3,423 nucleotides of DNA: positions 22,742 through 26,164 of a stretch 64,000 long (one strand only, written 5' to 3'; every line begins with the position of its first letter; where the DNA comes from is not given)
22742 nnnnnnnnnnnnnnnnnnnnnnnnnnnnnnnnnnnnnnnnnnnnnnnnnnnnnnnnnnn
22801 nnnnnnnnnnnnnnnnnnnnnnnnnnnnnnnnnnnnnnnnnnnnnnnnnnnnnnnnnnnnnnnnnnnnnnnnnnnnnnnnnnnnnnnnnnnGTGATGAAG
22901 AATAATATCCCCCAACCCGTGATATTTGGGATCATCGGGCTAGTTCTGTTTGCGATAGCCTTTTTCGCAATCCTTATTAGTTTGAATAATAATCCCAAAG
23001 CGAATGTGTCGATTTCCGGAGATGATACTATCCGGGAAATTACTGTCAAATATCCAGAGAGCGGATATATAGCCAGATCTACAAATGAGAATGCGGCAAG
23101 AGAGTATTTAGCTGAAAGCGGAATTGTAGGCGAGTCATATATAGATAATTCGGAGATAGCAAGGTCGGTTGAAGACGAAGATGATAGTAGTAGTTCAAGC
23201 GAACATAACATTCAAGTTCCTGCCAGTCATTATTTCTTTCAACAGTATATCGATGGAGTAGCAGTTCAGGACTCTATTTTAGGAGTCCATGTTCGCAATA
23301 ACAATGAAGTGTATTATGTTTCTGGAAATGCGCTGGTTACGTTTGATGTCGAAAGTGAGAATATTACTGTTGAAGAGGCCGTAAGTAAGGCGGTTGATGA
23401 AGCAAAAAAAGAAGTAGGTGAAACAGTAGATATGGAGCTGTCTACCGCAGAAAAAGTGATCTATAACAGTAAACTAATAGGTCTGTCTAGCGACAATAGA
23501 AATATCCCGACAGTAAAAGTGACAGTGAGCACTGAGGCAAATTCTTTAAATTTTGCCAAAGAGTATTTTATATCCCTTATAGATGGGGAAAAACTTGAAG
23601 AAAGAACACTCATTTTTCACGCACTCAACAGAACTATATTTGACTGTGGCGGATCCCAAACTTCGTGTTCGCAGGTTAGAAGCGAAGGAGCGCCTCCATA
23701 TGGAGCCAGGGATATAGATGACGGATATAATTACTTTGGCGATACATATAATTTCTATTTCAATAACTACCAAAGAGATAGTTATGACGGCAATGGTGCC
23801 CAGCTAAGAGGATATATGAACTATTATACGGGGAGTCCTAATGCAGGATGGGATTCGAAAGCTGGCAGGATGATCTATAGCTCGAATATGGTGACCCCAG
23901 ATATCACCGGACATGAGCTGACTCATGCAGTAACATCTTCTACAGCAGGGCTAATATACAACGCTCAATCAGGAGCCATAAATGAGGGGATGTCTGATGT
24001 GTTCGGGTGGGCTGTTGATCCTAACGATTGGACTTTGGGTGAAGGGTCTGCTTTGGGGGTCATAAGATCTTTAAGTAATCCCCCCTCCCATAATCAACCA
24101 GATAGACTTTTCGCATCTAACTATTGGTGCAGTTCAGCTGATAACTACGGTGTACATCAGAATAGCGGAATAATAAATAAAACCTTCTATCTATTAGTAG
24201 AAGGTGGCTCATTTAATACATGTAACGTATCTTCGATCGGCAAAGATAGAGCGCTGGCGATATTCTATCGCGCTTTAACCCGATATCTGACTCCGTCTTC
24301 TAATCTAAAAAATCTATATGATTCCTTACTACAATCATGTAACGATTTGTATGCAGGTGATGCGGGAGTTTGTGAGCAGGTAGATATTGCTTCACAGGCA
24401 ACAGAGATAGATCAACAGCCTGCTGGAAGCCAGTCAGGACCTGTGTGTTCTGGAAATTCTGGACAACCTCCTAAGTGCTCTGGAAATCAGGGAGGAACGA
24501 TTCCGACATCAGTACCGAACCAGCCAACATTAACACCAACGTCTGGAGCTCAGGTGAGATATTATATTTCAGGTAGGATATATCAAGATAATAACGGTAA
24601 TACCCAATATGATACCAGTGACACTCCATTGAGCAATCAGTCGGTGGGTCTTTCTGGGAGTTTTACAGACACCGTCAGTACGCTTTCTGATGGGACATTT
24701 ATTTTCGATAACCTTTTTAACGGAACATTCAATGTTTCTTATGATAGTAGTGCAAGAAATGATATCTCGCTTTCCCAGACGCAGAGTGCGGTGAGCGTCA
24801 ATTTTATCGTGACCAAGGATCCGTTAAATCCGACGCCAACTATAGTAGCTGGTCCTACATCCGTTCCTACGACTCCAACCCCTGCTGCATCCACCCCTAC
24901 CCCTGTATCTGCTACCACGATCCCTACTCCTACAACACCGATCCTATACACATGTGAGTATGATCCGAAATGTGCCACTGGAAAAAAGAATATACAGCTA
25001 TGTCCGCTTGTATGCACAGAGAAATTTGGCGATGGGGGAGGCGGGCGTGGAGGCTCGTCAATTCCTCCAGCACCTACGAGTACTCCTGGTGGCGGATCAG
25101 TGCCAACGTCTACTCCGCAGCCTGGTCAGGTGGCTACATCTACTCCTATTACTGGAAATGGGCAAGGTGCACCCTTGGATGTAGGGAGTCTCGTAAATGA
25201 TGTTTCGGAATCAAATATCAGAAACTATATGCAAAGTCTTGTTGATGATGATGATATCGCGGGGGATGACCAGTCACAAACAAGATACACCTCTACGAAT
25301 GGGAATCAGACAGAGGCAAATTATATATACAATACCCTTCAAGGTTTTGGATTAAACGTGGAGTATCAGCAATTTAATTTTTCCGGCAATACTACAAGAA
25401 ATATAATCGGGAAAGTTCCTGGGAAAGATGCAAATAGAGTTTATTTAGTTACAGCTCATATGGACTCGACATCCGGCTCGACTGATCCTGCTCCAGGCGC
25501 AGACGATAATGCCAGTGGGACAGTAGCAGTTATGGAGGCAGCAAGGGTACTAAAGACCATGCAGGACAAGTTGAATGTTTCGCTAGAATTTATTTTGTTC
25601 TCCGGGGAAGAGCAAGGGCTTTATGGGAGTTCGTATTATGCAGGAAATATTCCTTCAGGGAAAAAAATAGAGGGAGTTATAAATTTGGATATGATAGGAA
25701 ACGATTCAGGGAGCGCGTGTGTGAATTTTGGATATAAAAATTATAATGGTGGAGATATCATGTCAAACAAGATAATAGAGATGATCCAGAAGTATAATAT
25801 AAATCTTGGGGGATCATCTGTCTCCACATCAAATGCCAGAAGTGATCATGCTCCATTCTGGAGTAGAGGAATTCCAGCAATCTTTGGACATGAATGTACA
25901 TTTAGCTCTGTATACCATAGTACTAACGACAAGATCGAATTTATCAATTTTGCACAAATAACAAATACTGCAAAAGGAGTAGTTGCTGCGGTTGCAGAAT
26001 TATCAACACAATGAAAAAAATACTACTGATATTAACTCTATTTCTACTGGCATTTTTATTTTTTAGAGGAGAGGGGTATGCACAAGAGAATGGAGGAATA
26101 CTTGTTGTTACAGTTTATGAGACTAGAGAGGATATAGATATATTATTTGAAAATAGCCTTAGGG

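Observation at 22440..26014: Translationally coupled small Cys protein and secreted M4-M28 double protease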

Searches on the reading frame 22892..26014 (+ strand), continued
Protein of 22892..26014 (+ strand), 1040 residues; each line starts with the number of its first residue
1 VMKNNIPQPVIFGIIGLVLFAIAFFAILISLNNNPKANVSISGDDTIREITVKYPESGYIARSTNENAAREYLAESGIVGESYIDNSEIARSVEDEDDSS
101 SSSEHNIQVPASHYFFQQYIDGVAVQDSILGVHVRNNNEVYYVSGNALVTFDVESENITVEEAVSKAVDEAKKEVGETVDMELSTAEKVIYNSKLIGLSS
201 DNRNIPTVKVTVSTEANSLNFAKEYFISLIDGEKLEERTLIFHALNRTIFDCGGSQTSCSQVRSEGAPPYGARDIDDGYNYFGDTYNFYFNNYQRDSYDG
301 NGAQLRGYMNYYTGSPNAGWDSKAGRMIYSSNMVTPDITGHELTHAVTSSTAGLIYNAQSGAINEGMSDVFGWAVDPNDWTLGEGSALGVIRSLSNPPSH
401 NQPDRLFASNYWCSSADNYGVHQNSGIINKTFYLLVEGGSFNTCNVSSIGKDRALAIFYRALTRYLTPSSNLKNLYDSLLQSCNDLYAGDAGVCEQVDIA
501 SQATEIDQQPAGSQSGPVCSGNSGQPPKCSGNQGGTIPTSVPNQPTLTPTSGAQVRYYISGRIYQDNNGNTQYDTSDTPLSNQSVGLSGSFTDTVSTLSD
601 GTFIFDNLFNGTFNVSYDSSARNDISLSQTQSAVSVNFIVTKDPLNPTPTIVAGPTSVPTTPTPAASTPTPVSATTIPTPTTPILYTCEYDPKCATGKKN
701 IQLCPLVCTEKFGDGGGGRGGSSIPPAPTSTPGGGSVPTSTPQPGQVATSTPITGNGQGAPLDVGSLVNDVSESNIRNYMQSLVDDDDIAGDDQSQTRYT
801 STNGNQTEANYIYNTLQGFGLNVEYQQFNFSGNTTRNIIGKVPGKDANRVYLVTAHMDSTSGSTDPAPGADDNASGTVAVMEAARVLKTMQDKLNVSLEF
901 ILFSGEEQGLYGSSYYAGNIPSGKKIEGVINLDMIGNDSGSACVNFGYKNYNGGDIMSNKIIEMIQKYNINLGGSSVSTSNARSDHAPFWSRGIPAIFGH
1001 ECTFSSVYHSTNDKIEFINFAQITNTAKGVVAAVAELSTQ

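Call 14: find_encoding_contigs(protein=P0007, flank=8000, max_places=3)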
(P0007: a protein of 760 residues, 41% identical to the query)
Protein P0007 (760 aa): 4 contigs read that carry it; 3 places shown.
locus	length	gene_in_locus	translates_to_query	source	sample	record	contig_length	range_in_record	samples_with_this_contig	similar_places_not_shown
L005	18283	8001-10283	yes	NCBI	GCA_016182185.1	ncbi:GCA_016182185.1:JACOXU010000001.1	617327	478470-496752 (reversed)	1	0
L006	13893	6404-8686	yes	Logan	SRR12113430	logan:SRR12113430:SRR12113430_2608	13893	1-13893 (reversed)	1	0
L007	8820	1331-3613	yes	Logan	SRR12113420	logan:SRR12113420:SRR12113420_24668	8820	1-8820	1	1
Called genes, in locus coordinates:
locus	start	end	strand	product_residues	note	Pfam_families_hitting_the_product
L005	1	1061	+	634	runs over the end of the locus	PF00012:HSP70, PF06723:MreB_Mbl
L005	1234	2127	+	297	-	PF00226:DnaJ, PF01556:DnaJ_C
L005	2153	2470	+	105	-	PF18895:T4SS_pilin (faint)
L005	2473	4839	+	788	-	-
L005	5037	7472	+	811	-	PF02861:Clp_N, PF23569:NBD_SMAX1, PF00004:AAA, PF17871:AAA_lid_9, PF00004:AAA, PF07724:AAA_2, PF07728:AAA_5, PF10431:ClpB_D2-small, +6 more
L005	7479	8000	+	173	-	-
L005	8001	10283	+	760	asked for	PF07504:FTP (weak), PF01447:Peptidase_M4, PF02868:Peptidase_M4_C, PF13620:CarboxypepD_reg (faint), PF17210:SdrD_B (weak)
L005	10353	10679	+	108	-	-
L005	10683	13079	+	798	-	PF00004:AAA (faint), PF00158:Sigma54_activat (faint), PF17871:AAA_lid_9, PF07724:AAA_2, PF07728:AAA_5 (weak), PF10431:ClpB_D2-small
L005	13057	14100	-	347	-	-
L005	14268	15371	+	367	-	PF08529:NusA_N, PF13184:KH_NusA_1st, PF26594:KH_NusA_2nd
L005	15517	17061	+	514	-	PF00009:GTP_EFTU, PF00071:Ras (weak), PF01926:MMR_HSR1, PF22042:EF-G_D2, PF03144:GTP_EFTU_D2 (faint), PF11987:IF-2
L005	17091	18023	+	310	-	-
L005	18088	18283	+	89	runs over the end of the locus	PF00312:Ribosomal_S15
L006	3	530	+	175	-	?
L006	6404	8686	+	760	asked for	PF07504:FTP (weak), PF01447:Peptidase_M4, PF02868:Peptidase_M4_C, PF13620:CarboxypepD_reg (faint), PF17210:SdrD_B (weak)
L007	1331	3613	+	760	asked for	PF07504:FTP (weak), PF01447:Peptidase_M4, PF02868:Peptidase_M4_C, PF13620:CarboxypepD_reg (faint), PF17210:SdrD_B (weak)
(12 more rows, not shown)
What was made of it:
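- In one relative the block lies after dnaJ rather than inside the operon (call 14).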

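Call 57: find_encoding_contigs(protein=P0004, flank=5000, max_places=1)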
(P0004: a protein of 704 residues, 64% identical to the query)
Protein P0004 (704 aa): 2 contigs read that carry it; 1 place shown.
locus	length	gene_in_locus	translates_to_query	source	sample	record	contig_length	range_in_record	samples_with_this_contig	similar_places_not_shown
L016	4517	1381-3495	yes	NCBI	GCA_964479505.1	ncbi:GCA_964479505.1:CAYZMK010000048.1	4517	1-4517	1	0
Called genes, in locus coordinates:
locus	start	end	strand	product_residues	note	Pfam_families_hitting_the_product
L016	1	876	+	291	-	?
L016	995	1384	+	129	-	-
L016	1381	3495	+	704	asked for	PF01447:Peptidase_M4, PF02868:Peptidase_M4_C, PF17210:SdrD_B (weak)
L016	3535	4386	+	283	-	PF00226:DnaJ, PF01556:DnaJ_C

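Call 84: list_cluster_members(proteins=[P0001, P0121, P0143, P0003])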
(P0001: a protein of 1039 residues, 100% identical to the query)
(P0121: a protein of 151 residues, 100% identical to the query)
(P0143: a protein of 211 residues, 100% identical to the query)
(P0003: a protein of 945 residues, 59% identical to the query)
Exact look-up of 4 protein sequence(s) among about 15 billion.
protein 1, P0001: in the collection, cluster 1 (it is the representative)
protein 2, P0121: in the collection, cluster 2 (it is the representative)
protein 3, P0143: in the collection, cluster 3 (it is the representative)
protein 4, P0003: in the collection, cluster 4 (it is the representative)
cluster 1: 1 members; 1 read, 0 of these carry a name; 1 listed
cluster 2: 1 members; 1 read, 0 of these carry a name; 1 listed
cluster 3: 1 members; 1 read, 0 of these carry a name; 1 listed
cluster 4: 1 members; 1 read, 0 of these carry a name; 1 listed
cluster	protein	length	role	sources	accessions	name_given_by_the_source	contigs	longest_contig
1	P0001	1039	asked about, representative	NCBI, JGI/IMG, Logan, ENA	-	-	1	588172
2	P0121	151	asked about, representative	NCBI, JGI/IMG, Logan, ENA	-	-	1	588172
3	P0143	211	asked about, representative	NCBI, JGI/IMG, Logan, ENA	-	-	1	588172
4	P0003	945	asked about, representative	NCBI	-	-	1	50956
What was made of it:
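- Tried and rejected: Exact-sequence cluster look-ups returned no names or accessions (call 84).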

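Call 85: search_protein_representatives(protein=window:22892-26014:+)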
Query: 1040 residues. Proteins with E-value up to 0.001 (for the whole library): 36497; up to 1e-10: 16157; up to 1e-30: 1879. The best 150 are listed.
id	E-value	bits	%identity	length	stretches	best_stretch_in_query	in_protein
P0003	0.0e+00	1252.9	62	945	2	3-546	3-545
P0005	1.4e-251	854.1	54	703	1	2-711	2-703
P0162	1.5e-189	648.8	42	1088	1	76-1038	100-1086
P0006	1.3e-178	612.6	46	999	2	723-1038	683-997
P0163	2.4e-158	545.5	53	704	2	725-1039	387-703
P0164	2.3e-134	466.1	39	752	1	5-711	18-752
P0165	2.8e-132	459.3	41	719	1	15-711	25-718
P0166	7.8e-131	454.5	40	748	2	14-683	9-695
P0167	2.8e-126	439.4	46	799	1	78-552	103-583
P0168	4.7e-123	428.7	41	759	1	77-711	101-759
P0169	9.4e-123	427.7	43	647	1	10-550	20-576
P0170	1.2e-122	427.4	40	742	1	43-710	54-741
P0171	1.7e-121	423.5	54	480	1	587-1040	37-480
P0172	5.7e-118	411.9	37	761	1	2-710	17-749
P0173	8.6e-118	411.3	39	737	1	80-709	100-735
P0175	2.3e-117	409.9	39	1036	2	113-553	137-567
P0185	7.3e-111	388.3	38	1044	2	729-1038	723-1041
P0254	2.4e-78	280.7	48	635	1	727-1038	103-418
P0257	2.8e-75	270.5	50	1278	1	716-1038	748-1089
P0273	3.0e-70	253.9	48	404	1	735-1040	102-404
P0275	2.4e-69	250.9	46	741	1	735-1038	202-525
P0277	7.9e-68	245.9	50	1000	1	736-1037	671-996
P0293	1.0e-62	229.0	47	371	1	726-1039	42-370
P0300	1.1e-60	222.3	47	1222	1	749-1038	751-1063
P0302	4.6e-60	220.2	42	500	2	718-1040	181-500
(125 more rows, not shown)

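Call 86: search_protein_families(library=pfam, proteins=[P0162, P0185, P0163, P0171, P0175, P0257, P0277, P0300, P0275, P0254], max_evalue=0.0001)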
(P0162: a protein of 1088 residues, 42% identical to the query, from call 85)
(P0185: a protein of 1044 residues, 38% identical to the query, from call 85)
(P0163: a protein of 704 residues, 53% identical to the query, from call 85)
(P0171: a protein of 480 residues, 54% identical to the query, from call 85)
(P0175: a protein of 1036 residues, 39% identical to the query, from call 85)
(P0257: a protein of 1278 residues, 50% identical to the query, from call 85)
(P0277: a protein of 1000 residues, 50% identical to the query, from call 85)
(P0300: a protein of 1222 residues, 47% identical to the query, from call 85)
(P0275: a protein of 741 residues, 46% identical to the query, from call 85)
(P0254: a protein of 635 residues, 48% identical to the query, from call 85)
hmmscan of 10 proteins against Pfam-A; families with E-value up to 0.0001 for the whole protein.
P0162 (1088 aa): 5 families
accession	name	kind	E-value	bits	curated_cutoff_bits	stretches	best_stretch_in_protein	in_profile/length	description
PF02868.21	Peptidase_M4_C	-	2.8e-43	148.1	24.4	1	379-535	1-163/165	Thermolysin metallopeptidase, alpha-helical domain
PF04389.22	Peptidase_M28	-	9.8e-37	127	21.3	1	877-1080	1-191/193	Peptidase family M28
PF01447.24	Peptidase_M4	-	2e-14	54.7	22.4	1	299-376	69-145/145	Thermolysin metallopeptidase, catalytic domain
PF07504.19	FTP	-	2.7e-07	30.8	21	1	126-168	7-49/51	Fungalysin/Thermolysin Propeptide Motif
PF01546.33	Peptidase_M20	-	9.8e-05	22.8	24.6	0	910-967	30-82/206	Peptidase family M20/M25/M40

P0185 (1044 aa): 5 families
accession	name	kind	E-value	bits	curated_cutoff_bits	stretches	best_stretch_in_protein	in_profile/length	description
PF04389.22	Peptidase_M28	-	5.6e-37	127.8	21.3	1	837-1035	1-191/193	Peptidase family M28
PF02868.21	Peptidase_M4_C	-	1.8e-27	96.7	24.4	1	405-571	1-162/165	Thermolysin metallopeptidase, alpha-helical domain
PF07504.19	FTP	-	2.8e-14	53.1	21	1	161-201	12-51/51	Fungalysin/Thermolysin Propeptide Motif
PF01447.24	Peptidase_M4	-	4e-12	47.2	22.4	1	323-401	59-144/145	Thermolysin metallopeptidase, catalytic domain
PF01546.33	Peptidase_M20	-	1.3e-05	25.7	24.6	0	870-922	30-84/206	Peptidase family M20/M25/M40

P0163 (704 aa): 3 families
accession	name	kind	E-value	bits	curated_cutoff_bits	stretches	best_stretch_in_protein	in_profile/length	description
PF04389.22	Peptidase_M28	-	1.1e-40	139.9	21.3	1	498-695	1-190/193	Peptidase family M28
PF02868.21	Peptidase_M4_C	-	2.2e-40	138.7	24.4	1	20-173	1-165/165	Thermolysin metallopeptidase, alpha-helical domain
PF01546.33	Peptidase_M20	-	1.1e-05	25.9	24.6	1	515-594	3-93/206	Peptidase family M20/M25/M40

P0171 (480 aa): 3 families
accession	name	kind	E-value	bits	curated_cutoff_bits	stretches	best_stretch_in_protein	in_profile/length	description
PF04389.22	Peptidase_M28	-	4.4e-41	141.2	21.3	1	273-473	1-192/193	Peptidase family M28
PF05450.20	Nicastrin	-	2.3e-05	24.5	25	0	287-363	3-77/218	Nicastrin large lobe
PF01546.33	Peptidase_M20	-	8.9e-05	22.9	24.6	0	307-369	30-92/206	Peptidase family M20/M25/M40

P0175 (1036 aa): 4 families
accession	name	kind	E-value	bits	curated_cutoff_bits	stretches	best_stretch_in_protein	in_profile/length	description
PF02868.21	Peptidase_M4_C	-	8.1e-38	130.3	24.4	1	372-527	1-163/165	Thermolysin metallopeptidase, alpha-helical domain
PF04389.22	Peptidase_M28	-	5e-37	127.9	21.3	1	828-1026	1-191/193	Peptidase family M28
PF07504.19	FTP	-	1.4e-11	44.5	21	1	134-170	14-50/51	Fungalysin/Thermolysin Propeptide Motif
PF01447.24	Peptidase_M4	-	2.3e-10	41.5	22.4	1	298-369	67-145/145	Thermolysin metallopeptidase, catalytic domain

P0257 (1278 aa): 5 families
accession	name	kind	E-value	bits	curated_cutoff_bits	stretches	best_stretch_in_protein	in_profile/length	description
PF00082.27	Peptidase_S8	-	4.4e-50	171.1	21.8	1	209-483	1-274/288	Subtilase family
PF04389.22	Peptidase_M28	-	2.3e-41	142.1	21.3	1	885-1082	1-190/193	Peptidase family M28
PF00188.32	CAP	-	6.8e-17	62.8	21.1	1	1164-1271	1-106/117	Cysteine-rich secretory protein family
PF01546.33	Peptidase_M20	-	3.4e-08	34.1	24.6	1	918-1061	30-113/206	Peptidase family M20/M25/M40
PF05450.20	Nicastrin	-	9.5e-06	25.7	25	1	899-976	3-79/218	Nicastrin large lobe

P0277 (1000 aa): 5 families
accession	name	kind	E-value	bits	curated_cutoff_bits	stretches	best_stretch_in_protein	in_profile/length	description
PF00082.27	Peptidase_S8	-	1.6e-44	152.8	21.8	1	196-458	3-275/288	Subtilase family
PF04389.22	Peptidase_M28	-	4.8e-41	141.1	21.3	1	786-990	1-190/193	Peptidase family M28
PF22148.1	Fervidolysin_NPro-like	-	4.4e-07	30.6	21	0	126-159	47-81/81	Fervidolysin N-terminal prodomain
PF05450.20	Nicastrin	-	1.4e-06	28.5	25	1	800-990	4-208/218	Nicastrin large lobe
PF01546.33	Peptidase_M20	-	1.7e-05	25.3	24.6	1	815-981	26-195/206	Peptidase family M20/M25/M40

P0300 (1222 aa): 4 families
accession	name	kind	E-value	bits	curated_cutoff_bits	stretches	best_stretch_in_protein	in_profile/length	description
PF00082.27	Peptidase_S8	-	3.2e-54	184.6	21.8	1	199-469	2-274/288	Subtilase family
PF04389.22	Peptidase_M28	-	4.8e-37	128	21.3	1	851-1056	1-190/193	Peptidase family M28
PF00188.32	CAP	-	5.1e-13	50.3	21.1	1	1103-1211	1-106/117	Cysteine-rich secretory protein family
PF22148.1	Fervidolysin_NPro-like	-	4.2e-08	33.9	21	0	132-162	50-81/81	Fervidolysin N-terminal prodomain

P0275 (741 aa): 2 families
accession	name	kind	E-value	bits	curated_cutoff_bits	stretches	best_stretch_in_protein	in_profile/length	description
PF04389.22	Peptidase_M28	-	9e-38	130.4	21.3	1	308-518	1-190/193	Peptidase family M28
PF01546.33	Peptidase_M20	-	6.8e-06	26.6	24.6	1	326-489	4-113/206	Peptidase family M20/M25/M40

P0254 (635 aa): 2 families
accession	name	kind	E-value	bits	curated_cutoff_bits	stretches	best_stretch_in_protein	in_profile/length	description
PF04389.22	Peptidase_M28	-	4.5e-41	141.2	21.3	1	213-411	1-190/193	Peptidase family M28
PF01546.33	Peptidase_M20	-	1.2e-07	32.3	24.6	1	245-396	30-128/206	Peptidase family M20/M25/M40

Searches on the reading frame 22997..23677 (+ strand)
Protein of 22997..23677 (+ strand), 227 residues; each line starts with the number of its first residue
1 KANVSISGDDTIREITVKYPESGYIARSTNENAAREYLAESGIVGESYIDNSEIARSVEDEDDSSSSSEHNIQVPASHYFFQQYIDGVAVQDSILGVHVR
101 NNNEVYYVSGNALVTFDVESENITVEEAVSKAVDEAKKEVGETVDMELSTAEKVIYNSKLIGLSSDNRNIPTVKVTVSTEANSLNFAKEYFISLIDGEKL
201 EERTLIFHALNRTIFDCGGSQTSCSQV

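Call 55: search_protein_families(library=pfam, proteins=[window:22997-23677:+], max_evalue=10)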
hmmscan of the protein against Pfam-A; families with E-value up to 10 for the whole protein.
window:22997-23677:+ (227 aa): 1 family
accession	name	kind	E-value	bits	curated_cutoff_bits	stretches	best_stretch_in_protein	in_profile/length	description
PF07504.19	FTP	-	7.6e-05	22.9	21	1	77-111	16-50/51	Fungalysin/Thermolysin Propeptide Motif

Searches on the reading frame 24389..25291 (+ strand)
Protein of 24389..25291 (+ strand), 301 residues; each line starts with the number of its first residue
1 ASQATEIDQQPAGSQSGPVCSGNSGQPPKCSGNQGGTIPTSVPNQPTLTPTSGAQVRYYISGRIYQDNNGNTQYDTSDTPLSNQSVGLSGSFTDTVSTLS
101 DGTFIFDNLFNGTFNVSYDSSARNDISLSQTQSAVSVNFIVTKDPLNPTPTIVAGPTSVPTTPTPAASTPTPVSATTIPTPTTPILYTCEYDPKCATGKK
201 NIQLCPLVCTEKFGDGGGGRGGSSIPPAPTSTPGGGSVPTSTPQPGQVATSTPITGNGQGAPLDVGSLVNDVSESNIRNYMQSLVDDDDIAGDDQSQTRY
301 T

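Call 55: search_protein_families(library=pfam, proteins=[window:24389-25291:+], max_evalue=10)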
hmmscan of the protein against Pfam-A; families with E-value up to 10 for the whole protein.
window:24389-25291:+ (301 aa): 2 families
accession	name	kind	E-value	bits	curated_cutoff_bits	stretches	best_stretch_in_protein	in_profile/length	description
PF17210.9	SdrD_B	-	3.1e-05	24.6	29.7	1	62-128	5-74/112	SdrD B-like domain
PF13620.12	CarboxypepD_reg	-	0.011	16.5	32.3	1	75-120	8-56/82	Carboxypeptidase regulatory-like domain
